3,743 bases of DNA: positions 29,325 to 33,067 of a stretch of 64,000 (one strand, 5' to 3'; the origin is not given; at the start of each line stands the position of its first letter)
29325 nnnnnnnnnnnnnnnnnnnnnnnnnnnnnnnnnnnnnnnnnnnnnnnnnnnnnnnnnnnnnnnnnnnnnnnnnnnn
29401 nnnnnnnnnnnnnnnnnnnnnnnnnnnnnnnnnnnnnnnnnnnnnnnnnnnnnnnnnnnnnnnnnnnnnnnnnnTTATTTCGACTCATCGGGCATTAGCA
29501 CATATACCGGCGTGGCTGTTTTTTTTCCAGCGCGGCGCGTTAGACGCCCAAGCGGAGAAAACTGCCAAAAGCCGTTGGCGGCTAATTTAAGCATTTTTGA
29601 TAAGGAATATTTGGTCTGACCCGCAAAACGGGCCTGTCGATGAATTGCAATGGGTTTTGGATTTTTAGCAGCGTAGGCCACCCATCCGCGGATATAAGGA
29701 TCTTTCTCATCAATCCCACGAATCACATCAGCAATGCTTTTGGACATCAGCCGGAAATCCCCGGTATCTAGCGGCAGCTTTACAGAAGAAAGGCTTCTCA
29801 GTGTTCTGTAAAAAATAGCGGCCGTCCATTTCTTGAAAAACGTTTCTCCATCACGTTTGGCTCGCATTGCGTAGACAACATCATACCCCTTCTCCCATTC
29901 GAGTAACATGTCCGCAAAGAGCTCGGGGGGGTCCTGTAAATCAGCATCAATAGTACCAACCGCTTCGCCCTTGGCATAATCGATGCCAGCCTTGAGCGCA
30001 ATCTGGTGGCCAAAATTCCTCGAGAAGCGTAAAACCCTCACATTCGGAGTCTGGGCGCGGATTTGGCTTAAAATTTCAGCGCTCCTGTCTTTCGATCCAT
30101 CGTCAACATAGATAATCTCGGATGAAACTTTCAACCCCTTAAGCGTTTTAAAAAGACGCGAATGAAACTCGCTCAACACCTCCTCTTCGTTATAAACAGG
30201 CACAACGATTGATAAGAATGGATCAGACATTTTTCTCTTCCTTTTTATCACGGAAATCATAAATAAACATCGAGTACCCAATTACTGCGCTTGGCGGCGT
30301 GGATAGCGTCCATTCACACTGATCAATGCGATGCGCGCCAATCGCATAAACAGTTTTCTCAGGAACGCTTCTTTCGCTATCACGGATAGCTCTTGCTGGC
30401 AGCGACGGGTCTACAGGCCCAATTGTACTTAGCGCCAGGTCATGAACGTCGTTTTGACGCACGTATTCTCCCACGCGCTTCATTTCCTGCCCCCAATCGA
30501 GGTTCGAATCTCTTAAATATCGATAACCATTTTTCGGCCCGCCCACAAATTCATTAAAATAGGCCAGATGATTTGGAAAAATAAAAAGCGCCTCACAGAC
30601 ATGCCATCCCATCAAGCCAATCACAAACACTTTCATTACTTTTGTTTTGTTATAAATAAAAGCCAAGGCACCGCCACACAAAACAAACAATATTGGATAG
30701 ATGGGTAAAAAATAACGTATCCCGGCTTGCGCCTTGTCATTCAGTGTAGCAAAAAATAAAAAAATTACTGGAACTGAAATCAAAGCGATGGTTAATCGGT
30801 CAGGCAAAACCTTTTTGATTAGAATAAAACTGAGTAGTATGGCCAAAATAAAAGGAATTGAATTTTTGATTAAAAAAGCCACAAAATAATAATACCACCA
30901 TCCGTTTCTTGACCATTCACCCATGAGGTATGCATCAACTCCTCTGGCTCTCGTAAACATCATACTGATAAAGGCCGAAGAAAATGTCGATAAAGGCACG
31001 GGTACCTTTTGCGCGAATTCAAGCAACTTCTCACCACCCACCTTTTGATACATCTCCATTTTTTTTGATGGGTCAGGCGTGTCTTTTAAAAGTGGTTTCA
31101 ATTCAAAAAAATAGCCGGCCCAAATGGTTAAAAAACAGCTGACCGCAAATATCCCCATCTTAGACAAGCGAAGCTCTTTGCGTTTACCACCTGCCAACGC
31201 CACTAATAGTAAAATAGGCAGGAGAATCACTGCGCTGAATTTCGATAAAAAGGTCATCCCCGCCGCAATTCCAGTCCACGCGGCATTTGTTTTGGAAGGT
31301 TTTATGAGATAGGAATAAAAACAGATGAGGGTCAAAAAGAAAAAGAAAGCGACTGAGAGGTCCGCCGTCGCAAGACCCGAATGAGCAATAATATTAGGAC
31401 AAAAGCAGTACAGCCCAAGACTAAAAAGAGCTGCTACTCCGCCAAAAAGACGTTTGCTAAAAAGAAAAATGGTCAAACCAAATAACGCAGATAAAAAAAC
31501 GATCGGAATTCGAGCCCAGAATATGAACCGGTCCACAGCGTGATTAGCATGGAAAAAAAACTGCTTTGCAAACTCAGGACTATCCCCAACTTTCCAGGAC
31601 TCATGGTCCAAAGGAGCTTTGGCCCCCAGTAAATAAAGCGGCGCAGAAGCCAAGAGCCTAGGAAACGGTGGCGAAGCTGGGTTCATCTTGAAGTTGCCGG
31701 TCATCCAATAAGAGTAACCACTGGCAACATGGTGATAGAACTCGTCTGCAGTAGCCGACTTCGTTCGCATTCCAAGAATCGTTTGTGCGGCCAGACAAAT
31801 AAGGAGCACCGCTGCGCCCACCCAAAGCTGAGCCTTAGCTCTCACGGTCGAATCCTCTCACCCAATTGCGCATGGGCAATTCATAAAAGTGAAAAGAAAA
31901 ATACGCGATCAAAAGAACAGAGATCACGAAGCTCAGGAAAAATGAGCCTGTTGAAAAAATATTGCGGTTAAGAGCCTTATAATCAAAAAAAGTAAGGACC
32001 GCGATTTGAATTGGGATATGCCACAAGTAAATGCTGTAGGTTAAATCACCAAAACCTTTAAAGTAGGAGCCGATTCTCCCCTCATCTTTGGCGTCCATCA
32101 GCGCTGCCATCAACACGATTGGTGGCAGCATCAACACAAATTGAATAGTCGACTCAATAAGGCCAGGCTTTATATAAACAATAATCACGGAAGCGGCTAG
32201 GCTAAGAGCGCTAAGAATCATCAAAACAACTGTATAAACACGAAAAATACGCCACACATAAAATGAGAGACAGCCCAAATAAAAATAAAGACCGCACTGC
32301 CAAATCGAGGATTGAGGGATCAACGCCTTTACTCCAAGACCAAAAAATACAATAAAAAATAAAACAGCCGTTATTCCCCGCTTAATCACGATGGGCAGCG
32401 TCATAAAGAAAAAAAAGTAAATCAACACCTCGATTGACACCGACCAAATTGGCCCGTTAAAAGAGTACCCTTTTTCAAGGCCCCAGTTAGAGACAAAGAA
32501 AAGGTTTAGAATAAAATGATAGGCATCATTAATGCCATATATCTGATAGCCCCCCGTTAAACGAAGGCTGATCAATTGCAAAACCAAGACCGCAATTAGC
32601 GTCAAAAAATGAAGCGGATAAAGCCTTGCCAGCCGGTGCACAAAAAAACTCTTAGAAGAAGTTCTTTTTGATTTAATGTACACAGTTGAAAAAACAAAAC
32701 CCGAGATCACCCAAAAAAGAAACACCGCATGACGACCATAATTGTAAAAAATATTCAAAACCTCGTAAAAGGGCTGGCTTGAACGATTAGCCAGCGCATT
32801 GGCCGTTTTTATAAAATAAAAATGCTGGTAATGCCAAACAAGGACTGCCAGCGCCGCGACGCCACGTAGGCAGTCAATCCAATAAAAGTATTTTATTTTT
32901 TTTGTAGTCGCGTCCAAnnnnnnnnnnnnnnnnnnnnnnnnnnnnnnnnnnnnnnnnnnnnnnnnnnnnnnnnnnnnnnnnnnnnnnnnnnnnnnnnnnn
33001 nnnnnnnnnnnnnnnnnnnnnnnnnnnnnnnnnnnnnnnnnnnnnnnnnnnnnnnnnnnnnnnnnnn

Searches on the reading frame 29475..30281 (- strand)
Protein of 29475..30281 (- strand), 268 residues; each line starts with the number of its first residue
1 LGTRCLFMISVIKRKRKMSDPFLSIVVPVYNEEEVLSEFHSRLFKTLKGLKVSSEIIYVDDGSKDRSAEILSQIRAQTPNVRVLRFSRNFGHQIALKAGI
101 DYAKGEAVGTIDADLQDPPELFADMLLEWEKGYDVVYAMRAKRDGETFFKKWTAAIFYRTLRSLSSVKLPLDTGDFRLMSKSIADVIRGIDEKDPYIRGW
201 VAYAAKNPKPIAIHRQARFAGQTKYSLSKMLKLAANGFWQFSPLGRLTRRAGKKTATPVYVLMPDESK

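Call 3: search_protein_families(library=pfam, proteins=[window:29475-30281:-], max_evalue=0.01)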
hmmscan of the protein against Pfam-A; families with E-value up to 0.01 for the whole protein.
window:29475-30281:- (268 aa): 4 families
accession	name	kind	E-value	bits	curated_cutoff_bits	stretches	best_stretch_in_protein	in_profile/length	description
PF00535.33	Glycos_transf_2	-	3.9e-35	121.7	23.3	1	24-185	1-165/168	Glycosyl transferase family 2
PF13641.12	Glyco_tranf_2_3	-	5.8e-06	26.9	27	1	23-160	3-143/230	Glycosyltransferase like family 2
PF10111.15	Glyco_tranf_2_2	-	8.6e-05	22.6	27.3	1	24-126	1-103/276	Glycosyltransferase like family 2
PF13506.12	Glyco_transf_21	-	0.0046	16.9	21.7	1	95-181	21-111/174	Glycosyl transferase family 21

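Call 4: search_protein_families(library=ncbifam, proteins=[window:29475-30281:-], max_evalue=0.01)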
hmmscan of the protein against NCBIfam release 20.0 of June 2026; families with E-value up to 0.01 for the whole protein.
window:29475-30281:- (268 aa): 19 families
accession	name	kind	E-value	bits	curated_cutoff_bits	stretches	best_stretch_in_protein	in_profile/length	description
NF047588.1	GlcsyltransPgfSStrep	equivalog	1.5e-47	162.3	500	1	23-242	3-222/308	glycosyltransferase PgfS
NF007986.1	PRK10714.1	equivalog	2.3e-31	109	529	1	23-233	8-218/316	undecaprenyl-phosphate 4-deoxy-4-formamido-L-arabinose transferase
TIGR03937.1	PgaC_IcaA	equivalog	3.6e-17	62.4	422.3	1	16-114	40-135/407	poly-beta-1,6-N-acetyl-D-glucosamine synthase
NF007482.0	PRK10073.1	equivalog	1.7e-16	60.2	423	1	19-126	4-107/334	glycosyltransferase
NF041875.1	EPS_EpsD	equivalog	4.7e-12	45.9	370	1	23-168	1-147/325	exopolysaccharide biosynthesis glycosyltransferase EpsD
TIGR04283.1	glyco_like_mftF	equivalog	7.9e-12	45.2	182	1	23-162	1-130/221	TIGR04283 family arsenosugar biosynthesis glycosyltransferase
TIGR03965.1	mycofact_glyco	equivalog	5.8e-10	38.6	280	1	20-122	73-172/467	mycofactocin biosynthesis glycosyltransferase MftF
NF058614.1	PPMAGASynPpgS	equivalog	7.5e-09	35.3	370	1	25-165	4-139/226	polyprenyl-phospho-N-acetylgalactosaminyl synthase PpgS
TIGR03111.1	glyc2_xrt_Gpos1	hypoth_equivalog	8.9e-09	34.6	363.95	1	14-135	40-162/439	TIGR03111 family XrtG-associated glycosyltransferase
NF038302.1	EPS_HpsE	equivalog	9.2e-09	34.7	300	1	23-114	3-96/307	hormogonium polysaccharide biosynthesis glycosyltransferase HpsE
NF047683.1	TeichurnBiosyTuaG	equivalog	1.8e-08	34.4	400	1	19-117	4-99/252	teichuronic acid biosynthesis protein TuaG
NF010496.0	PRK13915.1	equivalog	2.9e-07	29.9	262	1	19-127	29-139/307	glucosyl-3-phosphoglycerate synthase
NF050819.1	PolSacchBiosHfsG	equivalog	4.6e-06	26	500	1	18-125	9-112/302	polysaccharide biosynthesis protein HfsG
NF045692.1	OglycostaseCruG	equivalog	1.6e-05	24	600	1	23-136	43-160/386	2'-O-glycosyltransferase CruG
NF050050.1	ProtGlycPglI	equivalog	1.8e-05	24.2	500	1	21-138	2-117/306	GalNAc(5)-diNAcBac-PP-undecaprenol beta-1,3-glucosyltransferase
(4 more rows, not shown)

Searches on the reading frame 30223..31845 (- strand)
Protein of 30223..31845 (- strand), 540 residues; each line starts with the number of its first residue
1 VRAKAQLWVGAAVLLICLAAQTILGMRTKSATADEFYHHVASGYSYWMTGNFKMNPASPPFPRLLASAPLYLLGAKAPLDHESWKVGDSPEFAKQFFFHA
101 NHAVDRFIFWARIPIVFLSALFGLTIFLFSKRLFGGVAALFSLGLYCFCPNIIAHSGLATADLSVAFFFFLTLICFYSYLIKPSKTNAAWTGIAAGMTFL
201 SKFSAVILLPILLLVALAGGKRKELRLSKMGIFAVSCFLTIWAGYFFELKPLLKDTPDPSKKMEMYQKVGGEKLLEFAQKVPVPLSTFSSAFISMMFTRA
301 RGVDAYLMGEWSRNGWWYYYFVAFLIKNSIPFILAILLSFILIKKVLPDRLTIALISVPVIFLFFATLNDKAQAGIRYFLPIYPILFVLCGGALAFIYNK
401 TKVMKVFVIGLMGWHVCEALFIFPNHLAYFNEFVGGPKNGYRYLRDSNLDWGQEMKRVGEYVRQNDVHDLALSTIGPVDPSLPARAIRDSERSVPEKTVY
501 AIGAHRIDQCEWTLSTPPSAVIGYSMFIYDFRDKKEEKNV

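Call 3: search_protein_families(library=pfam, proteins=[window:30223-31845:-], max_evalue=0.01)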
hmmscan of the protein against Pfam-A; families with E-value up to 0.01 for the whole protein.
window:30223-31845:- (540 aa): 2 families
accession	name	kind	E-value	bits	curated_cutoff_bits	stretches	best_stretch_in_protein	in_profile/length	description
PF13231.12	PMT_2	-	8.7e-12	46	26.1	1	111-239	24-151/160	Dolichyl-phosphate-mannose-protein mannosyltransferase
PF03901.23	Glyco_transf_22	-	1.4e-05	24.9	23.8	1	317-413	257-350/414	Alg9-like mannosyltransferase family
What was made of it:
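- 30223..31845 (-): PMT2_540: PMT_2/ArnT-like GT-C. The conserved partner that directly follows GT2a in genomes without the cassette. PF13231 (call 3).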

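Call 4: search_protein_families(library=ncbifam, proteins=[window:30223-31845:-], max_evalue=0.01)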
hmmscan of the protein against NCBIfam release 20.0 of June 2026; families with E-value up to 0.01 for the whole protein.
window:30223-31845:- (540 aa): 0 families

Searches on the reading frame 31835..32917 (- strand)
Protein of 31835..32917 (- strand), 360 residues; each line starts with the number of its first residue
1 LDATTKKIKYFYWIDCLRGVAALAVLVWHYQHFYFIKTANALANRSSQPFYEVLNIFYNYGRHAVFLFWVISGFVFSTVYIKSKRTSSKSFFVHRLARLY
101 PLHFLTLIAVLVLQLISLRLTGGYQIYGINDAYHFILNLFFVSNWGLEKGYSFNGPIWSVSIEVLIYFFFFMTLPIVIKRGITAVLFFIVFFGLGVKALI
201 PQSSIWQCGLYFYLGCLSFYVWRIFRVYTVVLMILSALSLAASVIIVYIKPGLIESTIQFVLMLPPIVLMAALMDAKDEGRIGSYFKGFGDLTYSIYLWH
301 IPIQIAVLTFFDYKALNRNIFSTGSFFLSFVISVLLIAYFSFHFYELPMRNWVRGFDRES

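Call 3: search_protein_families(library=pfam, proteins=[window:31835-32917:-], max_evalue=0.01)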
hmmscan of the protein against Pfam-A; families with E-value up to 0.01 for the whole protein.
window:31835-32917:- (360 aa): 1 family
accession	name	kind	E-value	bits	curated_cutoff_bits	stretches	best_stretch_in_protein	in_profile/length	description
PF01757.29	Acyl_transf_3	-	6.3e-23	81.8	31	1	12-337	2-325/326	Acyltransferase domain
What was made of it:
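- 31835..32917 (-): AT3_360: Acyl_transf_3 membrane acyltransferase. It lies with the cassette only in this window, as a probable glycan O-acylase. PF01757 E = 6e-23 (call 3).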

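Call 4: search_protein_families(library=ncbifam, proteins=[window:31835-32917:-], max_evalue=0.01)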
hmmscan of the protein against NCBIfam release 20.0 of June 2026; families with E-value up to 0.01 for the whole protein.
window:31835-32917:- (360 aa): 1 family
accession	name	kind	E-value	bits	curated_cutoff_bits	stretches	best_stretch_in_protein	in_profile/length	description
NF058601.1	ActlTfSucTMsmeg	equivalog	0.0014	17.1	1275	1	288-351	325-382/723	acetyltransferase SucT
